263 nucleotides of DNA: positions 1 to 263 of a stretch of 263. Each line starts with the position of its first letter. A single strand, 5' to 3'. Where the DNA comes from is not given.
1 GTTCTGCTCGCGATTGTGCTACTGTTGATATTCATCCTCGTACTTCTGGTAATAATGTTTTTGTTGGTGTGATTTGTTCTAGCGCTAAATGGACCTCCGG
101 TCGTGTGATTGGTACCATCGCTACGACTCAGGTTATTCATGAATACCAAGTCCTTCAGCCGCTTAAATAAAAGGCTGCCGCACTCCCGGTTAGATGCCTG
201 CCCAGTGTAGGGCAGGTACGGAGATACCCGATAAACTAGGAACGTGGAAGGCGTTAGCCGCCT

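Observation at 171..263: Long structured spacer after gene G: candidate primase-dependent complementary-strand origin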

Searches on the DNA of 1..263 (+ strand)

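Call 3: search_dna_similar(query=window:1-263:+, collection=phages, mode=near, max_rows=30)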
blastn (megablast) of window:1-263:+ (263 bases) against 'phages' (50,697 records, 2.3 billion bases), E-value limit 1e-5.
Records with a match: 25; places in all: 25; records where one place covers at least 80% of the query: 19.
Best place of each record, by identity: 95-99% 4; 90-95% 6; 80-90% 4; 60-80% 11.
By first word of the organism name: Escherichia 21; Enterobacteria 3; Microviridae 1.
By host as written in the record: - 20; Escherichia coli 2; Escherichia coli strain K12 2; Escherichia coli MG1655 K12 1.
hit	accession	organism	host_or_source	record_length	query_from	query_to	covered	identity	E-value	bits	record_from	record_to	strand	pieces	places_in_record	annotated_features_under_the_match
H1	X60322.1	Escherichia phage alpha3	-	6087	1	263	100%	97.0%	2e-124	449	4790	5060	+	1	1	whole genome of bacteriophage alpha3 | G: CDS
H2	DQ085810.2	Escherichia phage alpha3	-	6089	1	263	100%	97.0%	2e-124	449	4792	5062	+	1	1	G: gpG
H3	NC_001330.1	Escherichia phage alpha3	Escherichia coli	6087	1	263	100%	97.0%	2e-124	449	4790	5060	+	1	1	whole genome of bacteriophage alpha3 | G: major spike protein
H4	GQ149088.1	Escherichia phage St-1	Escherichia coli strain K12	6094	1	263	100%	91.9%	5e-101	372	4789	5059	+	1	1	G: gpG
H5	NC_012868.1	Escherichia phage St-1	Escherichia coli strain K12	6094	1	263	100%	91.9%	5e-101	372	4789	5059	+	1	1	G: major spike protein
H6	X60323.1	Escherichia phage phiK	-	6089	1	263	100%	90.4%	2e-94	350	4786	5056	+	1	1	G: CDS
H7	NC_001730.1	Escherichia phage phiK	-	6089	1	263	100%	90.4%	2e-94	350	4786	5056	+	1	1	G: hypothetical protein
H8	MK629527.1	Escherichia phage Lilleven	Escherichia coli MG1655 K12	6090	1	263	100%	87.8%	1e-82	311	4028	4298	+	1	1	major spike protein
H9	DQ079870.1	Escherichia phage ID21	-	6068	5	263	98%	77.9%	8e-34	148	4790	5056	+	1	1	G: gpG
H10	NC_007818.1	Escherichia phage ID21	-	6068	5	263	98%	77.9%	8e-34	148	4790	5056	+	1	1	G: gpG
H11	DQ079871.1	Escherichia phage ID32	-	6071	8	263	97%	78.7%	4e-37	159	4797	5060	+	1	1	G: gpG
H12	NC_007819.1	Escherichia phage ID32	-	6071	8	263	97%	78.7%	4e-37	159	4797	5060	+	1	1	G: gpG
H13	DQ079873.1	Enterobacteria phage WA13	-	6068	8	263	97%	78.3%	2e-35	154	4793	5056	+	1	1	G: gpG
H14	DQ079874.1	Escherichia phage WA45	-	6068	8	263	97%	78.3%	2e-35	154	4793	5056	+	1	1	G: gpG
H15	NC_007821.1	Enterobacteria phage WA13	Escherichia coli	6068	8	263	97%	78.3%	2e-35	154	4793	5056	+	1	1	G: major spike protein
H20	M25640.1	Escherichia phage alpha3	-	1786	99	263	63%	95.4%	6e-70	268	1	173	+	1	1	none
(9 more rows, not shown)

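Call 4: get_annotated_region(hit=H3, flank=1500)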
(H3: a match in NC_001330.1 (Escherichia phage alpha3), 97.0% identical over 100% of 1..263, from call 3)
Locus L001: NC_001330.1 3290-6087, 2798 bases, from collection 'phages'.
description: Enterobacteria phage alpha3, complete genome.
organism: Escherichia phage alpha3 (NCBI taxid 10849)
taxonomy: Viruses; Monodnaviria; Sangervirae; Phixviricota; Malgrandaviricetes; Petitvirales; Microviridae; Bullavirinae; Alphatrevirus; Alphatrevirus alpha3
host: Escherichia coli; source: -; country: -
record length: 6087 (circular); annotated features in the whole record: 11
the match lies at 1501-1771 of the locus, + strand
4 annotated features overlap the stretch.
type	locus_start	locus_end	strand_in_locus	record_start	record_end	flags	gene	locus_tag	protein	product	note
misc_feature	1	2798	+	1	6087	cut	-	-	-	-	whole genome of bacteriophage alpha3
CDS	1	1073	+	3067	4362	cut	F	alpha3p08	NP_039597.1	capsid protein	60 copies of protein F form the icosahedral capsid of Microviruses. other names: protein F, gpF; function: phage ...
CDS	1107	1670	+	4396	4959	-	G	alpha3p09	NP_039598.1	major spike protein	A total of 60 copies of protein G are present at the 12 vertices with 5-fold symmetry of Microvirus capsids. other ...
CDS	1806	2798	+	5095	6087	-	H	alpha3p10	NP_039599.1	minor spike protein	One molecule of protein H is located at each of the 12 vertices with 5-fold symmetry. Binds to LPS and is involved in ...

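Call 5: get_annotated_region(hit=H2, flank=1500)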
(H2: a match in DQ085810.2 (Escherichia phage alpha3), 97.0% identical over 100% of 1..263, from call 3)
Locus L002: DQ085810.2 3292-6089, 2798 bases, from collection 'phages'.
description: Enterobacteria phage alpha3, complete genome.
organism: Escherichia phage alpha3 (NCBI taxid 10849)
taxonomy: Viruses; Monodnaviria; Sangervirae; Phixviricota; Malgrandaviricetes; Petitvirales; Microviridae; Bullavirinae; Alphatrevirus; Alphatrevirus alpha3
host: -; source: -; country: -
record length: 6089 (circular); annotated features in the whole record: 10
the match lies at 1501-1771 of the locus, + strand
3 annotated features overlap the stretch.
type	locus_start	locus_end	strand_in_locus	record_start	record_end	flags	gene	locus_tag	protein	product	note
CDS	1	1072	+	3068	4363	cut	F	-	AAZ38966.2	gpF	major coat protein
CDS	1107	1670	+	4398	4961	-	G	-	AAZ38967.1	gpG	major spike protein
CDS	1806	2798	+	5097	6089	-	H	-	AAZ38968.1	gpH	minor spike protein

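Call 6: get_annotated_region(hit=H20, flank=2000)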
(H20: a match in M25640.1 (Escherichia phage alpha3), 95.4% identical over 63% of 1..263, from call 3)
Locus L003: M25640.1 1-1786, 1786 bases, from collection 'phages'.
description: Bacteriophage alpha-3 H protein gene, complete cds.
organism: Escherichia phage alpha3 (NCBI taxid 10849)
taxonomy: Viruses; Monodnaviria; Sangervirae; Phixviricota; Malgrandaviricetes; Petitvirales; Microviridae; Bullavirinae; Alphatrevirus; Alphatrevirus alpha3
host: -; source: -; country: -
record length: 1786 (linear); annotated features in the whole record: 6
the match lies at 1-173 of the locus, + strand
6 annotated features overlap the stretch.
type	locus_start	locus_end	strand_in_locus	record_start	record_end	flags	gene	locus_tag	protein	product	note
regulatory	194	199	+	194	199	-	H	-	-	ribosome_binding_site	-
CDS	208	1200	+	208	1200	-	H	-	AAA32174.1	H-protein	-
regulatory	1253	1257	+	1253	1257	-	-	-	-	ribosome_binding_site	-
regulatory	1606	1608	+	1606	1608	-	-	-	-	ribosome_binding_site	-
regulatory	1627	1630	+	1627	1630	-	-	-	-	ribosome_binding_site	-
regulatory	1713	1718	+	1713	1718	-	-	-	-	ribosome_binding_site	-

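Call 8: get_annotated_region(hit=H5, flank=1500)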
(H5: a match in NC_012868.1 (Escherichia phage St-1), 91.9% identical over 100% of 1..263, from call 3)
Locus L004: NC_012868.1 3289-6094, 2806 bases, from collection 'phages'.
description: Enterobacteria phage St-1, complete genome.
organism: Escherichia phage St-1 (NCBI taxid 10845)
taxonomy: Viruses; Monodnaviria; Sangervirae; Phixviricota; Malgrandaviricetes; Petitvirales; Microviridae; Bullavirinae; Alphatrevirus; Alphatrevirus St1
host: Escherichia coli strain K12; source: -; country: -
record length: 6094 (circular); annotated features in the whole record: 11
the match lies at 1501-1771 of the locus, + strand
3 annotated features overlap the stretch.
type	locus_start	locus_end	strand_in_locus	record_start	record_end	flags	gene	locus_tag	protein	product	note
CDS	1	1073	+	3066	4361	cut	F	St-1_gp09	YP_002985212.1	capsid protein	major coat protein; 60 copies of protein F form the icosahedral capsid of Microviruses. other names: protein F, gpF; ...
CDS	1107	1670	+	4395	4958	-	G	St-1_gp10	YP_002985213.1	major spike protein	A total of 60 copies of protein G are present at the 12 vertices with 5-fold symmetry of Microvirus capsids. other ...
CDS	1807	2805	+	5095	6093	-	H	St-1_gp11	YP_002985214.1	minor spike protein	One molecule of protein H is located at each of the 12 vertices with 5-fold symmetry. Binds to LPS and is involved in ...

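Call 9: get_annotated_region(hit=H7, flank=1500)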
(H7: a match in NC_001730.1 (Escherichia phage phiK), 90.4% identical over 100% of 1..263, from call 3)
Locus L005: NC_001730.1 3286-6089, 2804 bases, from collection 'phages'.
description: Bacteriophage phiK complete genome.
organism: Escherichia phage phiK (NCBI taxid 2507234)
taxonomy: Viruses; Monodnaviria; Sangervirae; Phixviricota; Malgrandaviricetes; Petitvirales; Microviridae; Bullavirinae; Alphatrevirus; Alphatrevirus phiK
host: -; source: -; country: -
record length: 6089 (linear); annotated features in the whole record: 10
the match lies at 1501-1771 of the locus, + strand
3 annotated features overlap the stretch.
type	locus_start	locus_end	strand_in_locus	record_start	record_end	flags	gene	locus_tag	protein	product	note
CDS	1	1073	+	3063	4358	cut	F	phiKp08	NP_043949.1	hypothetical protein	-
CDS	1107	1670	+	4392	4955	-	G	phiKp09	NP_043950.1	hypothetical protein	-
CDS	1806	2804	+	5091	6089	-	H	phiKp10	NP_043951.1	hypothetical protein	-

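Call 10: get_annotated_region(hit=H8, flank=1500)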
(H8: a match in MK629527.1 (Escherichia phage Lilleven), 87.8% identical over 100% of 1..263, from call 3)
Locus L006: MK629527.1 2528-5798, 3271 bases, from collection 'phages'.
description: Escherichia phage Lilleven, complete genome.
organism: Escherichia phage Lilleven (NCBI taxid 2562234)
taxonomy: Viruses; Monodnaviria; Sangervirae; Phixviricota; Malgrandaviricetes; Petitvirales; Microviridae; Bullavirinae; Alphatrevirus
host: Escherichia coli MG1655 K12; source: wastewater, inlet; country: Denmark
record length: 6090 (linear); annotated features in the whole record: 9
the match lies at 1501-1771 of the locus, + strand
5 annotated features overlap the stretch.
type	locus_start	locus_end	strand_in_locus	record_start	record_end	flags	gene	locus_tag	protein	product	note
CDS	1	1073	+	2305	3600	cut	-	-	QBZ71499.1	major coat protein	major coat protein (gpF)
CDS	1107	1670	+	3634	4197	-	-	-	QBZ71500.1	major spike protein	protein G; gpG; phage minor structural protein; 60 copies present at the 12 vertices with 5-fold symmetry of Microvirus ...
CDS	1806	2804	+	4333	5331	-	-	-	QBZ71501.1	minor spike protein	One molecule of protein H is located at each of the 12 vertices with 5-fold symmetry. Binds to LPS and is involved in ...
CDS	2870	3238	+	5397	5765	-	-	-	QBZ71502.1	hypothetical protein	-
CDS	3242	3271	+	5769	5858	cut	-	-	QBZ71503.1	hypothetical protein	-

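Call 31: search_dna_similar(query=L001:1671-1805:+, collection=phages, mode=distant, max_rows=60, max_evalue=0.001)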
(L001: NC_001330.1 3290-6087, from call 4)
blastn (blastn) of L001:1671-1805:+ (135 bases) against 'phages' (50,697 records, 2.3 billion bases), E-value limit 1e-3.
Records with a match: 31; places in all: 31; records where one place covers at least 80% of the query: 31.
Best place of each record, by identity: >=99% 4; 95-99% 7; 90-95% 16; 80-90% 4.
By first word of the organism name: Escherichia 25; Enterobacteria 4; Microviridae 1; Shigella 1.
By host as written in the record: - 25; Escherichia coli 2; Escherichia coli strain K12 2; Escherichia coli MG1655 K12 1; Shigella sonnei 1081 1.
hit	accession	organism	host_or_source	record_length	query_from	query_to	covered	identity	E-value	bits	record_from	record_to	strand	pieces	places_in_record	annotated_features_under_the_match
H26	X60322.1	Escherichia phage alpha3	-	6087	1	135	100%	100.0%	5e-63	244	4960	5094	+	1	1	whole genome of bacteriophage alpha3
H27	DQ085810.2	Escherichia phage alpha3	-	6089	1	135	100%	100.0%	5e-63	244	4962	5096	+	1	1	none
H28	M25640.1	Escherichia phage alpha3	-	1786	1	135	100%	100.0%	5e-63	244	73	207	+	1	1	H: ribosome_binding_site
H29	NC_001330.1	Escherichia phage alpha3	Escherichia coli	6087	1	135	100%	100.0%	5e-63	244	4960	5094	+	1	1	whole genome of bacteriophage alpha3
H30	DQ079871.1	Escherichia phage ID32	-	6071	1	135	100%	97.8%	1e-57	227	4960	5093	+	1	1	none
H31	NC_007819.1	Escherichia phage ID32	-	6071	1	135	100%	97.8%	1e-57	227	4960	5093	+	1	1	none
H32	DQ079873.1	Enterobacteria phage WA13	-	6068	1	135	100%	97.0%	1e-57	226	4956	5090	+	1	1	none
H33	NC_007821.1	Enterobacteria phage WA13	Escherichia coli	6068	1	135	100%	97.0%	1e-57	226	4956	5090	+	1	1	none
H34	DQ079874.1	Escherichia phage WA45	-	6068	1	135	100%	95.6%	7e-55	217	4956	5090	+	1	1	none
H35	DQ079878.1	Enterobacteria phage NC3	-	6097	1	135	100%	95.6%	7e-55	217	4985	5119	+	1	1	none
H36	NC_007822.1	Escherichia phage WA45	-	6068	1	135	100%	95.6%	7e-55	217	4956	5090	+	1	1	none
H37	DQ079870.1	Escherichia phage ID21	-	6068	1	134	99%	94.0%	1e-51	206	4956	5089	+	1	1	none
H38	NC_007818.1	Escherichia phage ID21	-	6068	1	134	99%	94.0%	1e-51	206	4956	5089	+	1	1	none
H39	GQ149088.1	Escherichia phage St-1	Escherichia coli strain K12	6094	1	132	98%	94.8%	2e-50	204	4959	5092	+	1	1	none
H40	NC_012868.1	Escherichia phage St-1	Escherichia coli strain K12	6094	1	132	98%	94.8%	2e-50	204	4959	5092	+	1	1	none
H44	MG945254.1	Microviridae sp.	dog feces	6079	1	134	99%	92.5%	7e-49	197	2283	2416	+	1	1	none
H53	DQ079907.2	Enterobacteria phage NC6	-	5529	1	132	98%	81.2%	8e-23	111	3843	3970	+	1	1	none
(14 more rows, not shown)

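Call 34: get_annotated_region(hit=H32, flank=300)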
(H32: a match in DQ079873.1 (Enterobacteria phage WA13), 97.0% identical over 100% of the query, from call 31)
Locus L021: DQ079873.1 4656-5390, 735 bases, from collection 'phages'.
description: Coliphage WA13, complete genome.
organism: Enterobacteria phage WA13 (NCBI taxid 489828)
taxonomy: Viruses; Monodnaviria; Sangervirae; Phixviricota; Malgrandaviricetes; Petitvirales; Microviridae; Bullavirinae; Alphatrevirus
host: -; source: -; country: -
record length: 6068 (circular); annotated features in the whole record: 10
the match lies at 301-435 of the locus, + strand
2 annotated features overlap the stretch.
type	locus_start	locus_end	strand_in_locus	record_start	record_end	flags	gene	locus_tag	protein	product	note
CDS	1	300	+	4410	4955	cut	G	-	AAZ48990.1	gpG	major spike protein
CDS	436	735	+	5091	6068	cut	H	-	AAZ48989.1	gpH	minor spike protein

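Call 35: get_annotated_region(hit=H34, flank=300)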
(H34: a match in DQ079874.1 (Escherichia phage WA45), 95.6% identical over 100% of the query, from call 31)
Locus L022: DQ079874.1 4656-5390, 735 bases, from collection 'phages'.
description: Coliphage WA45, complete genome.
organism: Escherichia phage WA45 (NCBI taxid 338105)
taxonomy: Viruses; Monodnaviria; Sangervirae; Phixviricota; Malgrandaviricetes; Petitvirales; Microviridae; Bullavirinae; Alphatrevirus; Alphatrevirus WA45
host: -; source: -; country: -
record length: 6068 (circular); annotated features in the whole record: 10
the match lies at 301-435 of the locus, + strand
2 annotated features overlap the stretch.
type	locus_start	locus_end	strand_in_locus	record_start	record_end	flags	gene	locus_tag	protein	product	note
CDS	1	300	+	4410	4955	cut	G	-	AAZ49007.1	gpG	major spike protein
CDS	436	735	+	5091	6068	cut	H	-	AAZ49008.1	gpH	minor spike protein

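Call 36: get_annotated_region(hit=H35, flank=300)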
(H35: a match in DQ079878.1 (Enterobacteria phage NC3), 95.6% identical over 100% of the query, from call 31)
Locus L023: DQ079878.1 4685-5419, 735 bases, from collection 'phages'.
description: Coliphage NC3, complete genome.
organism: Enterobacteria phage NC3 (NCBI taxid 338109)
taxonomy: Viruses; Monodnaviria; Sangervirae; Phixviricota; Malgrandaviricetes; Petitvirales; Microviridae; Bullavirinae; Alphatrevirus
host: -; source: -; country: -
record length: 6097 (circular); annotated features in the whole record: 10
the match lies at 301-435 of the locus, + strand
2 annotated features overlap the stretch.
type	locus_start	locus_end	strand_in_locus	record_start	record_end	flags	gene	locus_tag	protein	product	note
CDS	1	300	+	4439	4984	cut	G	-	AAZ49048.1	gpG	major spike protein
CDS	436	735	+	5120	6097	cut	H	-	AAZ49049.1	gpH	minor spike protein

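Call 37: get_annotated_region(hit=H44, flank=300)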
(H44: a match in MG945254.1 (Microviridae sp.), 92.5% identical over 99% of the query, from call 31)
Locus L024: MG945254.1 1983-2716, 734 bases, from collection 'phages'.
description: UNVERIFIED: Microviridae sp. isolate 2994-1602, complete genome.
organism: Microviridae sp. (NCBI taxid 2202644)
taxonomy: Viruses; Monodnaviria; Sangervirae; Phixviricota; Malgrandaviricetes; Petitvirales; Microviridae
host: -; source: dog feces; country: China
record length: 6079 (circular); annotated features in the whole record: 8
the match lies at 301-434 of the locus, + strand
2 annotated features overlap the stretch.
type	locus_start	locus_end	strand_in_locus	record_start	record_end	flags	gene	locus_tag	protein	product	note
misc_feature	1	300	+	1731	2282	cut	-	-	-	-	similar to EcoligPG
misc_feature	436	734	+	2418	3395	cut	-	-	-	-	similar to EcoligPH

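Call 39: get_annotated_region(hit=H53, flank=300)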
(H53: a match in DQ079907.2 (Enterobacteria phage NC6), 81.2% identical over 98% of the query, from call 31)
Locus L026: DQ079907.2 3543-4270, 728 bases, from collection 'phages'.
description: Coliphage NC6, complete genome.
organism: Enterobacteria phage NC6 (NCBI taxid 338138)
taxonomy: Viruses; Monodnaviria; Sangervirae; Phixviricota; Malgrandaviricetes; Petitvirales; Microviridae; Bullavirinae; Gequatrovirus; Gequatrovirus G4
host: -; source: -; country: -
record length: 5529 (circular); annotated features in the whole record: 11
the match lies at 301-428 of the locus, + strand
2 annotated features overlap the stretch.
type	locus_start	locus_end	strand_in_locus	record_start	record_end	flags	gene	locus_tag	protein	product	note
CDS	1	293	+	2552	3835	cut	F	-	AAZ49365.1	gpF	major coat protein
CDS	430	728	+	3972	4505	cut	G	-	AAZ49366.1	gpG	major spike protein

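Call 54: search_dna_similar(query=window:1-263:+, collection=plasmids, mode=near, max_rows=10)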
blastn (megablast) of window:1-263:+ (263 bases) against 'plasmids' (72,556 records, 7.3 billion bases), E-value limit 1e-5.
No match.

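Call 55: search_dna_similar(query=window:1-263:+, collection=ecoli_genomes, mode=near, max_rows=10)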
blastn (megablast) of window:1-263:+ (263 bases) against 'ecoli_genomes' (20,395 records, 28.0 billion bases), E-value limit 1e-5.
No match.

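Call 58: search_rna_families(sources=[window, L003], threshold=evalue, max_evalue=1)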
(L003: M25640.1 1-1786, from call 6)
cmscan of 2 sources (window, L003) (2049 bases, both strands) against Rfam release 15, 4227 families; matches with E-value up to 1: 3.
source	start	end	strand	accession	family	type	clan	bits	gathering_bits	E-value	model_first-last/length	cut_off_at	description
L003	553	613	+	RF00323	snoR79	Gene; snRNA; snoRNA; CD-box;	-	20.1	80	0.7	1-65/65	no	Small nucleolar RNA R79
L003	675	747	+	RF00176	Tombus_3_IV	Cis-reg;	-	18.7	33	0.66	1-92/92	no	Tombusvirus 3' UTR region IV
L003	360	439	-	RF02089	CLRN1-AS1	Gene; lncRNA;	-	16.5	48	0.3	1-79/79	no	CLRN1 antisense RNA 1 conserved region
